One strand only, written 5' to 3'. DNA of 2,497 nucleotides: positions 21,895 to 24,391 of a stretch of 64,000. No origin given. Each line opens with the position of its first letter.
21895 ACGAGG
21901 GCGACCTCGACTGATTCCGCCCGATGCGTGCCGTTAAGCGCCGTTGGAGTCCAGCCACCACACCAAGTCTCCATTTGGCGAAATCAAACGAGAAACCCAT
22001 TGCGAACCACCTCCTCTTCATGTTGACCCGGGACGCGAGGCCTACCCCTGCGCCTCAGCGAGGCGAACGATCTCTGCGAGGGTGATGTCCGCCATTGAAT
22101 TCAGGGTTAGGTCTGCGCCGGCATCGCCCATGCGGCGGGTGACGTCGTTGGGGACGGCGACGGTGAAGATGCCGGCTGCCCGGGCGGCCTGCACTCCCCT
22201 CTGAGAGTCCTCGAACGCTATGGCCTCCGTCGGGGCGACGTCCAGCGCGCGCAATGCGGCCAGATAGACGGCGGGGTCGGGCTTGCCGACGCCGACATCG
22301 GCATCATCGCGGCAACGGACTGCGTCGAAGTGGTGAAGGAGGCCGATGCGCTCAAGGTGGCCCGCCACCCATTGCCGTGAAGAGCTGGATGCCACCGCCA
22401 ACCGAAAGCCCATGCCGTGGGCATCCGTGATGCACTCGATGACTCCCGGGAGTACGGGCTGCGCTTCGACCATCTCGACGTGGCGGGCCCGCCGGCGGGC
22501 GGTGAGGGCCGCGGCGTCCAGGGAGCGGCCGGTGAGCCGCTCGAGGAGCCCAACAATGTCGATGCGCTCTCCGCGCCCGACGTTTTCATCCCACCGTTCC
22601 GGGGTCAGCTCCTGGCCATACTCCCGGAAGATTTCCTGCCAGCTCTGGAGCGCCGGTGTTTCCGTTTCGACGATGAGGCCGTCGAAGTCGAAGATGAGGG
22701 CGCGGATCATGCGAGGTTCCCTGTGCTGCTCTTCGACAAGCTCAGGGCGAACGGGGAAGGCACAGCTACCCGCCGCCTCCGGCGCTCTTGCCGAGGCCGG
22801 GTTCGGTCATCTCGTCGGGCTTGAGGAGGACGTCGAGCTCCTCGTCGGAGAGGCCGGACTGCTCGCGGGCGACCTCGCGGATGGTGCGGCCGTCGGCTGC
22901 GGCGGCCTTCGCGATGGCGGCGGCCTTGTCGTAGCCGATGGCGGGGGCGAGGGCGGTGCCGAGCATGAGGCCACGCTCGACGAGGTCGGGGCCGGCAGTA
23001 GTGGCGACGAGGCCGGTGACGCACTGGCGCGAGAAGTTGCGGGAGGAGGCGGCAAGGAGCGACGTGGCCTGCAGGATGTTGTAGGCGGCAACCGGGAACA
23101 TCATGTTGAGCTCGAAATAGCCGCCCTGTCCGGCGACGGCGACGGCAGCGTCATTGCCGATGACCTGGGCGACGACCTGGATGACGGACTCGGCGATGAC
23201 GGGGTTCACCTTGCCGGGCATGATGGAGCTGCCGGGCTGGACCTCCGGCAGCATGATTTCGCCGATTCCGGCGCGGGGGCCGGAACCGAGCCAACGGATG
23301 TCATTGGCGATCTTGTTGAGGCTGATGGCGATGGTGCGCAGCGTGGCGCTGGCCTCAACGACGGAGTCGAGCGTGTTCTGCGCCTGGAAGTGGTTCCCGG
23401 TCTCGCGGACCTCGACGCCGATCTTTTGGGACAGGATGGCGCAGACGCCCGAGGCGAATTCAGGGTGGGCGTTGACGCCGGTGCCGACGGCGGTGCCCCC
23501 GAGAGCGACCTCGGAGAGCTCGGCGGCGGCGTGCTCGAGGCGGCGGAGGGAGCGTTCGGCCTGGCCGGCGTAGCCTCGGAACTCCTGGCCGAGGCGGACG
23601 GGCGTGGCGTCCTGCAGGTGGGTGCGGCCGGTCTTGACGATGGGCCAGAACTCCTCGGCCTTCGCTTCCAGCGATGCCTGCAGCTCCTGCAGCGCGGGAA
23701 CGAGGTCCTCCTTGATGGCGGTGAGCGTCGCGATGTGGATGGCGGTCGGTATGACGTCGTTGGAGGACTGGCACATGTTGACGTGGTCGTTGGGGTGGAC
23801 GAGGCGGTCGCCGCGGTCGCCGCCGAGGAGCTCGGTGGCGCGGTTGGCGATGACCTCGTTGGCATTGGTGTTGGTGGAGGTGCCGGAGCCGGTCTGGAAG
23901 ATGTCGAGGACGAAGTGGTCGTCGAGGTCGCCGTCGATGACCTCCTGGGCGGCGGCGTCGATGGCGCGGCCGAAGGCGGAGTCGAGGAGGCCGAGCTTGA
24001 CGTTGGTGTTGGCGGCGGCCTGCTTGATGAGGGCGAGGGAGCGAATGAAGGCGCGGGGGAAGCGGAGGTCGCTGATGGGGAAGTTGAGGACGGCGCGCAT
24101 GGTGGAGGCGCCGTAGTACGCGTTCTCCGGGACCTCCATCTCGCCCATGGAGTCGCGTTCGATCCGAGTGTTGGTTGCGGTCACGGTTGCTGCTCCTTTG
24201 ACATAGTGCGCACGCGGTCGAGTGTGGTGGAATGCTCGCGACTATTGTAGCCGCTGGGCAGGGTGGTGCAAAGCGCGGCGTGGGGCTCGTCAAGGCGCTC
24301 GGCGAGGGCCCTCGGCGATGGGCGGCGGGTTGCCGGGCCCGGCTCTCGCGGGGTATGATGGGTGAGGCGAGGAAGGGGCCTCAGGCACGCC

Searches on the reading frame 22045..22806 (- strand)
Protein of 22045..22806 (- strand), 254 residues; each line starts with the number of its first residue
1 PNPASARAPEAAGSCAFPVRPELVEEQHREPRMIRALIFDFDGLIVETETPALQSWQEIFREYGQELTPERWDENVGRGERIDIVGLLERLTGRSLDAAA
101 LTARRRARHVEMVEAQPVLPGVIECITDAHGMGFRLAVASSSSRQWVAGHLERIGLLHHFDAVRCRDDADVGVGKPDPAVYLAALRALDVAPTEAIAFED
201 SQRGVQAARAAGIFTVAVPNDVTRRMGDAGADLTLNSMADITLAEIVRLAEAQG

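Call 43: search_protein_families(library=pfam, proteins=[window:22045-22806:-], max_evalue=0.00001)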
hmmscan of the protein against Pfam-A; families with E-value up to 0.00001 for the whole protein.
window:22045-22806:- (254 aa): 4 families
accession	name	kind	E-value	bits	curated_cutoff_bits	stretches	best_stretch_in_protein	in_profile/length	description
PF13419.12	HAD_2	-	8.2e-31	107.9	23.8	1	37-218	1-178/178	Haloacid dehalogenase-like hydrolase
PF00702.32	Hydrolase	-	1.3e-28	101.1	26.4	1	34-212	1-191/191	haloacid dehalogenase-like hydrolase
PF12710.13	HAD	-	4.9e-07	30.8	27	1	38-198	2-178/189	haloacid dehalogenase-like hydrolase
PF13242.12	Hydrolase_like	-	5.6e-06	26.6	22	1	173-225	2-55/75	HAD-hyrolase-like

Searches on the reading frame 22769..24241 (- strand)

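Call 27: search_protein_families(library=pfam, proteins=[window:22769-24241:-], max_evalue=0.00001)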
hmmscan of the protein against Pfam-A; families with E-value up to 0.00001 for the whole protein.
window:22769-24241:- (491 aa): 2 families
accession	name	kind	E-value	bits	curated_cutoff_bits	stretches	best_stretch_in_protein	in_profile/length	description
PF00206.25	Lyase_1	-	3.9e-97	325.9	27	1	33-362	1-312/312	Lyase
PF10415.14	FumaraseC_C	-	5.2e-19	68.9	32.5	1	429-480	3-54/54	Fumarase C C-terminus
